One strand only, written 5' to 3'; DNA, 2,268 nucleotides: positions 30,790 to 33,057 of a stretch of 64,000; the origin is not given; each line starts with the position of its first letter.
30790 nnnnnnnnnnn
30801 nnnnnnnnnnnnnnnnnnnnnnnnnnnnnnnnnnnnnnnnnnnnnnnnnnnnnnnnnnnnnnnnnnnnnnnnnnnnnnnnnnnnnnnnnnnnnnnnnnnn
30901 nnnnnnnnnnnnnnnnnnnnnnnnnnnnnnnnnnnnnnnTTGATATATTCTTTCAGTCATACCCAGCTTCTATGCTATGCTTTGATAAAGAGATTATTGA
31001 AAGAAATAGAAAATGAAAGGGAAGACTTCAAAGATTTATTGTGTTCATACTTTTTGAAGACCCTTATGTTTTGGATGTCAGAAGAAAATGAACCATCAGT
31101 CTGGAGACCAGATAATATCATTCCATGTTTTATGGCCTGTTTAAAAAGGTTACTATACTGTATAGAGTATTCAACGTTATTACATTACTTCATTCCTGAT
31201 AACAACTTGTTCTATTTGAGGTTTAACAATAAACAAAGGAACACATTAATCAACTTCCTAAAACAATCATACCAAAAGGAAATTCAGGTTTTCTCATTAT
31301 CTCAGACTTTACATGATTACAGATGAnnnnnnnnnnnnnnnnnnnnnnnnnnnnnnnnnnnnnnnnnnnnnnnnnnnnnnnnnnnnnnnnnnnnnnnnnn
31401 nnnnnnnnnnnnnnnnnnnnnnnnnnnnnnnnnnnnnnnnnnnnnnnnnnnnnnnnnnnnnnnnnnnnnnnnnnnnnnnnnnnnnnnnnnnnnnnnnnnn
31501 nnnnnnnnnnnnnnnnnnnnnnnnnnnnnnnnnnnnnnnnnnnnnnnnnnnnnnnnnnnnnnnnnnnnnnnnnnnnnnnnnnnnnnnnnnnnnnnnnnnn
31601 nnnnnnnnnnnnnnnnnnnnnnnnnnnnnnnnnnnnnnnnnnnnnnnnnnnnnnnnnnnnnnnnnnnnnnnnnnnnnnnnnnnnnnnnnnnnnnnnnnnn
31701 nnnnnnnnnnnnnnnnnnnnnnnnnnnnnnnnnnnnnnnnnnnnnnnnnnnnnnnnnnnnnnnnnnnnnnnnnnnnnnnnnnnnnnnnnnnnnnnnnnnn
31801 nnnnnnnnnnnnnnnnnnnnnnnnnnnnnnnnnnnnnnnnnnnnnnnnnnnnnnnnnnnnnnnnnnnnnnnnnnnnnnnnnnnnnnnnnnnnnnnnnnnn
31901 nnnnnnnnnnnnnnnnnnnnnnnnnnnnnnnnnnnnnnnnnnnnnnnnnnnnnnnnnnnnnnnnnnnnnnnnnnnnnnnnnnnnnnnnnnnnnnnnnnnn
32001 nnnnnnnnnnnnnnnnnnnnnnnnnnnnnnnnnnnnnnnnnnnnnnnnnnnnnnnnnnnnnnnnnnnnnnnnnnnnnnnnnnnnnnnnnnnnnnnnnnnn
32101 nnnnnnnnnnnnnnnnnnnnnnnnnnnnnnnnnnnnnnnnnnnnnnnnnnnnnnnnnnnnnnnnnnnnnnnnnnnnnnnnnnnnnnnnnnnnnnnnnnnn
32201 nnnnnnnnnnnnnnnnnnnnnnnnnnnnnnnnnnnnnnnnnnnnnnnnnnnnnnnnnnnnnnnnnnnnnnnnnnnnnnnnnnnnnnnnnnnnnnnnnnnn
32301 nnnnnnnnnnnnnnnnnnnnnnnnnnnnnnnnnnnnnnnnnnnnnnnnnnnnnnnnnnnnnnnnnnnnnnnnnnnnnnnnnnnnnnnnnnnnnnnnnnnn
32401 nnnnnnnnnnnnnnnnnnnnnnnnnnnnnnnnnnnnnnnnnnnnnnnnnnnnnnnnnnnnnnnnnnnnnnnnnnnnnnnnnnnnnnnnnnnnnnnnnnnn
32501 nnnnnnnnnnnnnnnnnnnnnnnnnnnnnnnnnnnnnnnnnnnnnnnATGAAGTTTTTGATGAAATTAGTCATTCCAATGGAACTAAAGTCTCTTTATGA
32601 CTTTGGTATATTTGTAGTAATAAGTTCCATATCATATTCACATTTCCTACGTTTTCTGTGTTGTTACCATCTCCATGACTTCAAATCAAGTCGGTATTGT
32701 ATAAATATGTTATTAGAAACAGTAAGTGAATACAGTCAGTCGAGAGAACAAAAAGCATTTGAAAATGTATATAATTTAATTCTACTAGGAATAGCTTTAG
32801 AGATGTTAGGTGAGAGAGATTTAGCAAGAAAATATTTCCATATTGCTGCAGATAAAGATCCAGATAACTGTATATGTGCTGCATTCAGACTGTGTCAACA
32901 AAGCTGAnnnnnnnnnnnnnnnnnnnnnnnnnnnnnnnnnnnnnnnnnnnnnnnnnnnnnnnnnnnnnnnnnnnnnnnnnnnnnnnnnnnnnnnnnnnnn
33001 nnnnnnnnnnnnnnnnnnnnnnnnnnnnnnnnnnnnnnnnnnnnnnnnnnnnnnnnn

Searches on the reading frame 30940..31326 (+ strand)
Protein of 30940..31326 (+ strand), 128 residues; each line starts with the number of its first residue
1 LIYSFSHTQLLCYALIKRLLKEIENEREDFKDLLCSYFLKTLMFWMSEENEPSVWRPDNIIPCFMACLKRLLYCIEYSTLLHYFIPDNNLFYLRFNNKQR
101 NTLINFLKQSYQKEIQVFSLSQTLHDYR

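Call 10: search_protein_families(library=pfam, proteins=[window:30940-31326:+], max_evalue=0.01)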
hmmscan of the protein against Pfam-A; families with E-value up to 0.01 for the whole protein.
window:30940-31326:+ (128 aa): 1 family
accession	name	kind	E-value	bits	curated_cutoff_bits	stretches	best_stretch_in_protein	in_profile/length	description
PF20266.3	Mab-21_C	-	1.6e-18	67.2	24.1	1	12-105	5-98/102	Mab-21 protein HhH/H2TH-like domain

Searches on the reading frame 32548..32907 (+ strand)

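Call 10: search_protein_families(library=pfam, proteins=[window:32548-32907:+], max_evalue=0.01)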
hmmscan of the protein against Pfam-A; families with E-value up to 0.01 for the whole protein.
window:32548-32907:+ (119 aa): 2 families
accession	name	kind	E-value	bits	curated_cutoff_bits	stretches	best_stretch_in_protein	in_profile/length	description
PF07719.23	TPR_2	-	7.3e-05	23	27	1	77-107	4-34/34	Tetratricopeptide repeat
PF14853.12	Fis1_TPR_C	-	0.0097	16.5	25.3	0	37-66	9-38/53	Fis1 C-terminal tetratricopeptide repeat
